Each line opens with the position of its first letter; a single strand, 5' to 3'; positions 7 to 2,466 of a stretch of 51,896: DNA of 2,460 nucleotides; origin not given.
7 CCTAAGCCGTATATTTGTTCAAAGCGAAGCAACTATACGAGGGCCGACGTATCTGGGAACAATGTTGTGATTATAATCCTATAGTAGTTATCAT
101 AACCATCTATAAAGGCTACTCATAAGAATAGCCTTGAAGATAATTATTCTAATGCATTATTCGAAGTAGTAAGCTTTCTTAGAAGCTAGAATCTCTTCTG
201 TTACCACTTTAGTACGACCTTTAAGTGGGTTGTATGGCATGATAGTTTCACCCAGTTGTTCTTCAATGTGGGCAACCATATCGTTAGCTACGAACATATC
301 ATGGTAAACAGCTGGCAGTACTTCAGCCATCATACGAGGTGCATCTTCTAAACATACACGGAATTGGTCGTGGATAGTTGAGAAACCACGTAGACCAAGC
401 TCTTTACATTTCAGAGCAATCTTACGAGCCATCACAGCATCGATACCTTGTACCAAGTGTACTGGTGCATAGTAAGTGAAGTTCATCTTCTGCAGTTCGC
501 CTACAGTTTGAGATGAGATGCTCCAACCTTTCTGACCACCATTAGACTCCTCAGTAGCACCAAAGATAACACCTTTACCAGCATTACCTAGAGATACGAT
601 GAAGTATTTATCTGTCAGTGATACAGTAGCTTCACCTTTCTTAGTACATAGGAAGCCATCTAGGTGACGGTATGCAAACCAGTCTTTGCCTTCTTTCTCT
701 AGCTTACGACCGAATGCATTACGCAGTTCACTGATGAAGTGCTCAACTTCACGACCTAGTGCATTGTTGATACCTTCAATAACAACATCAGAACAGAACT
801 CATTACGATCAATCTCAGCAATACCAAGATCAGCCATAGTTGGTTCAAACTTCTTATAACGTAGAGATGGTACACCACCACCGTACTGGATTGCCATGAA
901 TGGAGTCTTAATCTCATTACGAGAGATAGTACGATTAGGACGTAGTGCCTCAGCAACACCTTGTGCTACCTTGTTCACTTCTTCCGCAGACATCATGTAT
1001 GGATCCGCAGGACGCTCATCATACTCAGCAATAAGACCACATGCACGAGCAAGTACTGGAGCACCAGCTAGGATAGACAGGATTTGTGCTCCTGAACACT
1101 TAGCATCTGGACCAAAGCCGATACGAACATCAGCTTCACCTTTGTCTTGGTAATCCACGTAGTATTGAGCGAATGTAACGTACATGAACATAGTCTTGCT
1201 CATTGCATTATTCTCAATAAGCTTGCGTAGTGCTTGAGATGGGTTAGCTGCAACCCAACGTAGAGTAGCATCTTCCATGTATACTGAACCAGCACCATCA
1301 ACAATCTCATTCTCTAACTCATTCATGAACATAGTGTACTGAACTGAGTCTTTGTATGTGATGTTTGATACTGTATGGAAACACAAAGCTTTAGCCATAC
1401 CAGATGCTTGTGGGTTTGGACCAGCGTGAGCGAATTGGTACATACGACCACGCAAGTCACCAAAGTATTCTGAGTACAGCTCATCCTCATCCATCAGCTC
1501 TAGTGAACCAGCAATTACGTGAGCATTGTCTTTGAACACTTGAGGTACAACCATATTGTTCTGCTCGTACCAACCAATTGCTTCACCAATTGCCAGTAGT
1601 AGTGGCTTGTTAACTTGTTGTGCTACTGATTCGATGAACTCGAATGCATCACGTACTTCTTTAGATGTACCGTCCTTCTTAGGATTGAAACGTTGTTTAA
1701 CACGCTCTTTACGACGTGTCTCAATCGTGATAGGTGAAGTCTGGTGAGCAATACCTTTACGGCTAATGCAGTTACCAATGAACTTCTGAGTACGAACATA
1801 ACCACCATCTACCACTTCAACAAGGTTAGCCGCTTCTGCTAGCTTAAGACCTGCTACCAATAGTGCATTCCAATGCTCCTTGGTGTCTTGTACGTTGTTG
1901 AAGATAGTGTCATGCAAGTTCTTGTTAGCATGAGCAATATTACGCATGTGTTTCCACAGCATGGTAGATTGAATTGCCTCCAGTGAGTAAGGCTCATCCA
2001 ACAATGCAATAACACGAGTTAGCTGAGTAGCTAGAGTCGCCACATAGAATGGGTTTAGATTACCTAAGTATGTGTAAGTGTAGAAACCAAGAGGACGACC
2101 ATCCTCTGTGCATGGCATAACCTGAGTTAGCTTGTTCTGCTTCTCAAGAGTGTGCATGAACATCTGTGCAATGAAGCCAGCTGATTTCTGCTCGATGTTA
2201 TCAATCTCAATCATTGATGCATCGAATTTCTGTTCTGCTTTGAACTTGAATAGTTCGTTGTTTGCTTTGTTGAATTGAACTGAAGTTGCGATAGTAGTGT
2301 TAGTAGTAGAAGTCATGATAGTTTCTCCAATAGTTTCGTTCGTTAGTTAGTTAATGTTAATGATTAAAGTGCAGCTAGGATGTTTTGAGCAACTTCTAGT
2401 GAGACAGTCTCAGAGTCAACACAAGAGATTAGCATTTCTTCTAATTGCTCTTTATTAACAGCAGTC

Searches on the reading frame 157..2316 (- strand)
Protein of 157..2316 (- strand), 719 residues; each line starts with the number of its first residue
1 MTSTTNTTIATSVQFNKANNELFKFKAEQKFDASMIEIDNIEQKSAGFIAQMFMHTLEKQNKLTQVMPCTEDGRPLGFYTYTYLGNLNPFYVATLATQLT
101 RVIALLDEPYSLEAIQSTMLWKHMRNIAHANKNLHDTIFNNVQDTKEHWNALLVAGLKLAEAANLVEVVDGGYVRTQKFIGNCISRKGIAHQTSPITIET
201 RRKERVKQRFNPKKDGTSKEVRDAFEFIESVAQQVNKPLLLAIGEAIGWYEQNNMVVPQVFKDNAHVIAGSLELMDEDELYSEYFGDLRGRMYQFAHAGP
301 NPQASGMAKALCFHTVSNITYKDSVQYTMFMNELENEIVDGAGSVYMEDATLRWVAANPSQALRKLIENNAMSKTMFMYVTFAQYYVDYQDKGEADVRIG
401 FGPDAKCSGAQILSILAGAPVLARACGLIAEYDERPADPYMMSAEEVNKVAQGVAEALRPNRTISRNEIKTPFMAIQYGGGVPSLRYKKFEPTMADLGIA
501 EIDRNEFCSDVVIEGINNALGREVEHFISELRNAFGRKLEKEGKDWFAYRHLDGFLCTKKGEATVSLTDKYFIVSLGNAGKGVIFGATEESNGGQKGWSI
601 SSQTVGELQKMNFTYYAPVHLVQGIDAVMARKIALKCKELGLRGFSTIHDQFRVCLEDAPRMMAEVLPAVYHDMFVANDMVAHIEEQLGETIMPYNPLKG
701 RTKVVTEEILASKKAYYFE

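Call 13: search_protein_families(library=phrogs, proteins=[window:157-2316:-], max_evalue=0.00001)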
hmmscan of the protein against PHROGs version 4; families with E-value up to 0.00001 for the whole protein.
window:157-2316:- (719 aa): 3 families
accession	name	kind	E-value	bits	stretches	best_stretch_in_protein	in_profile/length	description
phrog_414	-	DNA, RNA and nucleotide metabolism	1.2e-67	229.8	1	272-713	376-812/816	RNA polymerase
phrog_2051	-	DNA, RNA and nucleotide metabolism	2.7e-12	47.5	1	352-479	29-143/401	RNA polymerase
phrog_20599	-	DNA, RNA and nucleotide metabolism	4.4e-06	27.5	0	349-472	26-146/149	RNA polymerase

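Call 17: find_related_loci(query=window:157-2316:-, collection=viral_contigs, flank=5000)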
Query window:157-2316:- (719 aa) in viral_contigs; peptide patterns used: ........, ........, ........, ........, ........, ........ (x = any residue, [..] = any of these).
No stretch of DNA in the collection matches any of the patterns.

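Call 18: search_dna_similar(query=window:157-2316:-, collection=phages, mode=protein, max_rows=60, max_evalue=1e-20)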
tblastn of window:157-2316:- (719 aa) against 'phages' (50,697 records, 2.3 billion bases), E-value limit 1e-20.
Records with a match: 109; places in all: 119; records where one place covers at least 80% of the query: 28.
Best place of each record, by identity: 80-90% 2; <60% 107.
By first word of the organism name: Escherichia 38; Aeromonas 22; Erwinia 22; Yersinia 8; Shewanella 5; Pectobacterium 4; Proteus 3; Vibrio 2; Pantoea 2; Dickeya 1; and 2 more.
By host as written in the record: Escherichia coli 25; Erwinia amylovora 16; Yersinia pseudotuberculosis 8; Shewanella putrefaciens 4; Aeromonas hydrophila 4.3T 3; Proteus mirabilis 3; Vibrio parahaemolyticus 2; Aeromonas hydrophila JUNAH 2; and 28 more.
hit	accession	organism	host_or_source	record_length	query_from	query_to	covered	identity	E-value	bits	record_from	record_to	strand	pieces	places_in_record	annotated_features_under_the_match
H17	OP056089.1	Vibrio phage vB_VpaM_VPs20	Vibrio parahaemolyticus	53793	12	719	98%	86.2%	0e+0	1299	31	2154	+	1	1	hypothetical protein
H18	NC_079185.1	Vibrio phage vB_VpaM_VPs20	Vibrio parahaemolyticus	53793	12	719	98%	86.2%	0e+0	1299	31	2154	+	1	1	hypothetical protein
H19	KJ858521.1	Aeromonas phage pAh6-C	Aeromonas hydrophila JUNAH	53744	26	719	97%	52.9%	0e+0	706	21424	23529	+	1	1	hypothetical protein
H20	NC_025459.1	Aeromonas phage pAh6-C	Aeromonas hydrophila JUNAH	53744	26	719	97%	52.9%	0e+0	706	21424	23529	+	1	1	RNA polymerase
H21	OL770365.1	Aeromonas phage BUCT696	Aeromonas veronii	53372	26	719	97%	52.4%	0e+0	706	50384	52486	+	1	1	RNA polymerase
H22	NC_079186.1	Aeromonas phage BUCT696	Aeromonas veronii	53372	26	719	97%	52.4%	0e+0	706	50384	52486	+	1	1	RNA polymerase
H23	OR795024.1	Aeromonas phage vB_AhydM-H1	Aeromonas hydrophila A331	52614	26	719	97%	52.4%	0e+0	704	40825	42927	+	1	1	putative RNA polymerase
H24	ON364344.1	Aeromonas phage ZPAH140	Aeromonas hydrophila ZYAH131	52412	26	719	97%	52.0%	0e+0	694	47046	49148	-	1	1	hypothetical protein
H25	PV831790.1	Aeromonas phage AS2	Aeromonas salmonicida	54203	26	719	97%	52.0%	0e+0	693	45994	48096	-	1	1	hypothetical protein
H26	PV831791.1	Aeromonas phage AS3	Aeromonas salmonicida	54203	26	719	97%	52.0%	0e+0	693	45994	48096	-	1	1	hypothetical protein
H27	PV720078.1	Aeromonas phage PAGF2_10BT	Aeromonas hydrophila GDG24F2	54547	26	719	97%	51.8%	0e+0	694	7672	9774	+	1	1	RNA polymerase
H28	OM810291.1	Aeromonas phage ZPAH14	Aeromonas hydrophila ZPAH75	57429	36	719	95%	51.9%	0e+0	679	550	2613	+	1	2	hypothetical protein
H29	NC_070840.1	Aeromonas phage ZPAH14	Aeromonas hydrophila ZPAH75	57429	36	719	95%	51.9%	0e+0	679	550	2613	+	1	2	hypothetical protein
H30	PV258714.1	Aeromonas phage LA93P1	Aeromonas dhakensis A24.1T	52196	28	719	96%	50.4%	0e+0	667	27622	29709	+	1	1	RNA polymerase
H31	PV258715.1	Aeromonas phage LA93P2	Aeromonas dhakensis A24.1T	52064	28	719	96%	50.1%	0e+0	667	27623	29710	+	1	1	RNA polymerase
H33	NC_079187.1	Aeromonas phage pAh6.2TG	Aeromonas hydrophila BT09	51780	28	719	96%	49.8%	0e+0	659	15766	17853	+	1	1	RNA polymerase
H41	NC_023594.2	Shewanella phage Spp001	Shewanella putrefaciens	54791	26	719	97%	48.4%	0e+0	648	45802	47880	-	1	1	RNA polymerase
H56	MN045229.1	Escherichia phage Mangalitsa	Escherichia coli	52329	170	718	76%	34.9%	2e-80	286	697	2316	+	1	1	direct terminal repeat predicted by PhageTerm; right end of genome ... | RNA polymerase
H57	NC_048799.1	Escherichia phage Mangalitsa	Escherichia coli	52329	170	718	76%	34.9%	2e-80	286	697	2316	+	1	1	direct terminal repeat predicted by PhageTerm; right end of genome ... | RNA polymerase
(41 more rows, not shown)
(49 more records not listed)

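Call 24: get_annotated_region(hit=H20, flank=4000)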
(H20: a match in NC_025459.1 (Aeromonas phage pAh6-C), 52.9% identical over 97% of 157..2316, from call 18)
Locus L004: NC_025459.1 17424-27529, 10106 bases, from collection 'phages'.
description: Aeromonas phage pAh6-C, complete genome.
organism: Aeromonas phage pAh6-C (NCBI taxid 1505227)
taxonomy: Viruses; Duplodnaviria; Heunggongvirae; Uroviricota; Caudoviricetes; Chaseviridae; Nefertitivirinae; Pahsextavirus; Pahsextavirus pAh6C
host: Aeromonas hydrophila JUNAH; source: -; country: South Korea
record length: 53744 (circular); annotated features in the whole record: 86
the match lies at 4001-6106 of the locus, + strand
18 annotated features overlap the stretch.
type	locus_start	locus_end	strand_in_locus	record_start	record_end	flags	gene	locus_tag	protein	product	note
CDS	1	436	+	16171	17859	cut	-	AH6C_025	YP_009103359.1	tail protein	gp25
CDS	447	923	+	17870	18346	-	-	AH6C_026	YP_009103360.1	tail fiber protein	gp26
CDS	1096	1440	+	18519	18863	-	-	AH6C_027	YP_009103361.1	hypothetical protein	gp27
CDS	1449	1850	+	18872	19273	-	-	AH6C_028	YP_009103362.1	hypothetical protein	gp28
CDS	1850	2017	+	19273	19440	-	-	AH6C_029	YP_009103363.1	hypothetical protein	gp29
CDS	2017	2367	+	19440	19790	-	-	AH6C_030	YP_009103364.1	endolysin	gp30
CDS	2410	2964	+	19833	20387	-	-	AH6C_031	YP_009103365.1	endolysin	gp31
CDS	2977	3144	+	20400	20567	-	-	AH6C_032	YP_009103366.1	hypothetical protein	gp32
CDS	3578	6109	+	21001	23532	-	-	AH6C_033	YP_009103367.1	RNA polymerase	gp34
CDS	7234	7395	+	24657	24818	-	-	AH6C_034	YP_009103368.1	hypothetical protein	gp35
CDS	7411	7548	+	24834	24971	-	-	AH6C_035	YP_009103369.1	hypothetical protein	gp36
CDS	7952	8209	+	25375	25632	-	-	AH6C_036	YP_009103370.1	hypothetical protein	gp37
CDS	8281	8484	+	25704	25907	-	-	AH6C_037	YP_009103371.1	hypothetical protein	gp38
CDS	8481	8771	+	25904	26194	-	-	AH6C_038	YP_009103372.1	hypothetical protein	gp39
CDS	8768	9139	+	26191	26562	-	-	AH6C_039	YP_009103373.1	GTP-binding domain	gp40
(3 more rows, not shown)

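Call 25: get_annotated_region(hit=H41, flank=4000)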
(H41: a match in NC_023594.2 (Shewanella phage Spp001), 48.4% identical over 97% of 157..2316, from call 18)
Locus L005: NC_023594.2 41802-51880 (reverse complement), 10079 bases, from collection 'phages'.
description: Shewanella phage Spp001, complete genome.
organism: Shewanella phage Spp001 (NCBI taxid 1445859)
taxonomy: Viruses; Duplodnaviria; Heunggongvirae; Uroviricota; Caudoviricetes; Chaseviridae; Nefertitivirinae; Yushanvirus; Yushanvirus Spp001
host: Shewanella putrefaciens; source: -; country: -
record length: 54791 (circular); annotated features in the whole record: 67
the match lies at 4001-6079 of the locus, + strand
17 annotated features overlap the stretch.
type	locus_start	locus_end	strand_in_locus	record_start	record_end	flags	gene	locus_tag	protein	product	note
CDS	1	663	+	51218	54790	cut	-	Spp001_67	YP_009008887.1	tail fiber protein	-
CDS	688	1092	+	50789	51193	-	-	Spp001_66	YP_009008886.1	hypothetical protein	-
CDS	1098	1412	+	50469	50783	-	-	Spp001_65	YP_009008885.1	hypothetical protein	-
CDS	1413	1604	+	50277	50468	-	-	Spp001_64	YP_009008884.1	hypothetical protein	-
CDS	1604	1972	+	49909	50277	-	-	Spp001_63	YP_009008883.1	endolysin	-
CDS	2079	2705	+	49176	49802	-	-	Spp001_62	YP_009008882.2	endolysin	-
CDS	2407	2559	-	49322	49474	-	-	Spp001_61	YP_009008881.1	hypothetical protein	-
CDS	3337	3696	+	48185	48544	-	-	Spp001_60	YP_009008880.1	hypothetical protein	-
CDS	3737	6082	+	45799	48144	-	-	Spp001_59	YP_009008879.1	RNA polymerase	-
CDS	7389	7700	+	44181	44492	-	-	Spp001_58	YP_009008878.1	hypothetical protein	-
CDS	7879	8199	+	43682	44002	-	-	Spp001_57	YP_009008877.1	hypothetical protein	-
CDS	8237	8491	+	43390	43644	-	-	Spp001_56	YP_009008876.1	hypothetical protein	-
CDS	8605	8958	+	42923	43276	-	-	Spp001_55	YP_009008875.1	hypothetical protein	-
CDS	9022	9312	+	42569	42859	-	-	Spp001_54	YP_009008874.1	hypothetical protein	-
CDS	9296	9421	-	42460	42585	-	-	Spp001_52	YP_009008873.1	hypothetical protein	-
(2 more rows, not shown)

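Call 26: get_annotated_region(hit=H33, flank=4000)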
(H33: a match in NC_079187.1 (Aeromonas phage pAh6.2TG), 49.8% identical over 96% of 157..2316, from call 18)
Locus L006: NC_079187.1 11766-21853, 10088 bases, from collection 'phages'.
description: Aeromonas phage pAh6.2TG, complete genome.
organism: Aeromonas phage pAh6.2TG (NCBI taxid 2849625)
taxonomy: Viruses; Duplodnaviria; Heunggongvirae; Uroviricota; Caudoviricetes; Chaseviridae; Nefertitivirinae; Pahsextavirus
host: Aeromonas hydrophila BT09; source: Striped catfish culture water; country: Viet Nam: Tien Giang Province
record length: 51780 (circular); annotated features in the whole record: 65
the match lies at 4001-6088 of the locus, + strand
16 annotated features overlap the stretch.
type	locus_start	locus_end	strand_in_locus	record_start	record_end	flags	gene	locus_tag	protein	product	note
CDS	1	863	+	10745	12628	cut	-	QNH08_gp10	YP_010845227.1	hypothetical protein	-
CDS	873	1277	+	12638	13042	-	-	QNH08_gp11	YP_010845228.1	putative tail protein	-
CDS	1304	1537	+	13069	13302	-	-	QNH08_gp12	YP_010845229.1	hypothetical protein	-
CDS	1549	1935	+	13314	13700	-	-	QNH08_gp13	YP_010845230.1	integral component of membrane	-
CDS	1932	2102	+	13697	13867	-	-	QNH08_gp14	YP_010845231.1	hypothetical protein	-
CDS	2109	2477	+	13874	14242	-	-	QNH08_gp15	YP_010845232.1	peptidase m15a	-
CDS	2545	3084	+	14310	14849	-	-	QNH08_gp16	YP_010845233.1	Cell wall hydrolase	-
CDS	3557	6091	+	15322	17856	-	-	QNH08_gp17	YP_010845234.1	RNA polymerase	-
CDS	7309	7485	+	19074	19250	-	-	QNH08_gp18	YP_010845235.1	hypothetical protein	TPR_REGION domain-containing protein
CDS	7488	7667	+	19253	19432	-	-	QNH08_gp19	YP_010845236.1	D-glucuronyl C5-epimerase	-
CDS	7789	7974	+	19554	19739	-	-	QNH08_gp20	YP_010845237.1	hypothetical protein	-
CDS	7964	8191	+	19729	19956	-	-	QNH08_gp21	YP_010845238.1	ATP-binding cassette domain-containing protein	-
CDS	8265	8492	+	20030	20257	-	-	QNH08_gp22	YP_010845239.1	hypothetical protein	-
CDS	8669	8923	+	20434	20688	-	-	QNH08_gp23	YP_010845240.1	hypothetical protein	-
CDS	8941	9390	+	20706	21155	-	-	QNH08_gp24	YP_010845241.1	hypothetical protein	-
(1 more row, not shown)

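Call 44: find_related_loci(query=A2, collection=viral_contigs, flank=4000)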
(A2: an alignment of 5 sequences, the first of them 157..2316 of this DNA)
Query A2 (719 aa) in viral_contigs; peptide patterns used: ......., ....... (x = any residue, [..] = any of these).
43 stretches matched a pattern; 5 encode a relative of the query (tblastn E <= 1e-3); 5 distinct loci.
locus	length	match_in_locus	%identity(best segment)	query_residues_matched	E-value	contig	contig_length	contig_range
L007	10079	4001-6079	48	26-719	0e+0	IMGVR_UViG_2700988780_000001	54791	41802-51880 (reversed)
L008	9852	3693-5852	46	3-719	0e+0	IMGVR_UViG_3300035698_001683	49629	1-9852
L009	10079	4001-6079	48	26-719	0e+0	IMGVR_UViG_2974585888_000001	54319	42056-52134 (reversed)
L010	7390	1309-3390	47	22-719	0e+0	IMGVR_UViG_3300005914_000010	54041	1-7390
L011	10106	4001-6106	53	26-719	0e+0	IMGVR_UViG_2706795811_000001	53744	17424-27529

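Call 45: find_related_loci(query=A2, collection=metagenome_contigs, flank=4000)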
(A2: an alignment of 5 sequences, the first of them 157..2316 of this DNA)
Query A2 (719 aa) in metagenome_contigs; peptide patterns used: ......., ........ (x = any residue, [..] = any of these).
155 stretches matched a pattern; 8 encode a relative of the query (tblastn E <= 1e-3); 8 distinct loci.
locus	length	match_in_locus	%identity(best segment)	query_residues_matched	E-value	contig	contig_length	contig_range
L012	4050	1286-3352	50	22-719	0e+0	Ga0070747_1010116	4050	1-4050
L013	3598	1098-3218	46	16-719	0e+0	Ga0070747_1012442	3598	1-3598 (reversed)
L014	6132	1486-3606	47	6-719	0e+0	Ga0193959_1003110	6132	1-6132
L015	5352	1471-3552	47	22-719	0e+0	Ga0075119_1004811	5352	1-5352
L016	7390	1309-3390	47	22-719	0e+0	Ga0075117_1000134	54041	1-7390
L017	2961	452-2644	41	4-719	2e-177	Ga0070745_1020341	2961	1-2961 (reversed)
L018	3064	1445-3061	46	1-544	1e-154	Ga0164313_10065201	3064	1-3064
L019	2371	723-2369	45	1-547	2e-157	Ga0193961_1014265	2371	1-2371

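Call 46: find_homologous_proteins(query=window:157-2316:-, max_evalue=1e-50)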
Query window:157-2316:- (719 aa): 42 proteins with E <= 1e-50 among 8000 candidates.
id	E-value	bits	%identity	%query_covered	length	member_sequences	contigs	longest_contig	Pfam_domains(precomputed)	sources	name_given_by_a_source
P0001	0.0e+0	1645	100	100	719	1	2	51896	-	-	-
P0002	0.0e+0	1430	86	99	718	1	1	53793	-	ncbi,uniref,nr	ncbi:hypothetical protein [Vibrio phage vB_VpaM_VPs20]|uniref:DNA-directed RNA polymerase n=1 Tax=Vi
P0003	2.7e-221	755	52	98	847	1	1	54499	PF00940.25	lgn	-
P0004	1.3e-220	752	53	97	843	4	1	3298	PF00940.25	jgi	jgi:hypothetical protein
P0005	5.3e-220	750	52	97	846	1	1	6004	-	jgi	jgi:hypothetical protein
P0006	2.8e-219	748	52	97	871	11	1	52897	PF00940.25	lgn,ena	-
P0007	8.4e-219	747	51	97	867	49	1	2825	PF00940.25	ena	-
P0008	8.8e-219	746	52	97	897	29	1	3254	PF00940.25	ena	-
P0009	1.2e-215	736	50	97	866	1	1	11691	PF00940.25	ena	-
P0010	3.9e-214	731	49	100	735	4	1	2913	PF00940.25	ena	-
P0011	6.9e-214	730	49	97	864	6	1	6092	PF00940.25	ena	-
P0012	7.1e-213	727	49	97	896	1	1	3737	PF00940.25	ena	-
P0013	1.3e-212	726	49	97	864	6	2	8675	-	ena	-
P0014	1.4e-212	726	50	97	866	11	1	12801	PF00940.25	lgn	-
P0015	2.8e-211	722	52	95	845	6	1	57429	-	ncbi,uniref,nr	ncbi:hypothetical protein PP651_gp17 [Aeromonas phage ZPAH14]|uniref:DNA-directed RNA polymerase n=1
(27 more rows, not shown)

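Call 78: find_encoding_contigs(protein=P0001, flank=10000, max_places=6)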
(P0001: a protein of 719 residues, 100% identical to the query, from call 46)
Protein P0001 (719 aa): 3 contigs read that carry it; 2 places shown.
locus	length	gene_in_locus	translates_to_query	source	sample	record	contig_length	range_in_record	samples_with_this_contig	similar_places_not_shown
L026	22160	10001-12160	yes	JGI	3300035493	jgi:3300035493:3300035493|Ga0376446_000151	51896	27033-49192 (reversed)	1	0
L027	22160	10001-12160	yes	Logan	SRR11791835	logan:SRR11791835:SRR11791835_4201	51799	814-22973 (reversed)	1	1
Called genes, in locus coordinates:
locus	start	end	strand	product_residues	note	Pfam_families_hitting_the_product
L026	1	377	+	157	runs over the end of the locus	-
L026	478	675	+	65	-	PF05488:PAAR_motif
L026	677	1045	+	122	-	PF10934:Sheath_initiator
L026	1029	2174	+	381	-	-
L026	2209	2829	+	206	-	PF11041:Phage_Wedge1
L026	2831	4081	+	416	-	-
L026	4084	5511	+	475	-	PF13385:Laminin_G_3 (weak)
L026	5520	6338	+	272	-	-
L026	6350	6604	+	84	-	-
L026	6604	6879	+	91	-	-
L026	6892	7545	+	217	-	-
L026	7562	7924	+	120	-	-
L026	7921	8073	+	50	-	-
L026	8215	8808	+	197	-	PF07486:Hydrolase_2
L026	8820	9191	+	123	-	PF08291:Peptidase_M15_3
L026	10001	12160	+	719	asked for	-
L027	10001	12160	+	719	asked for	-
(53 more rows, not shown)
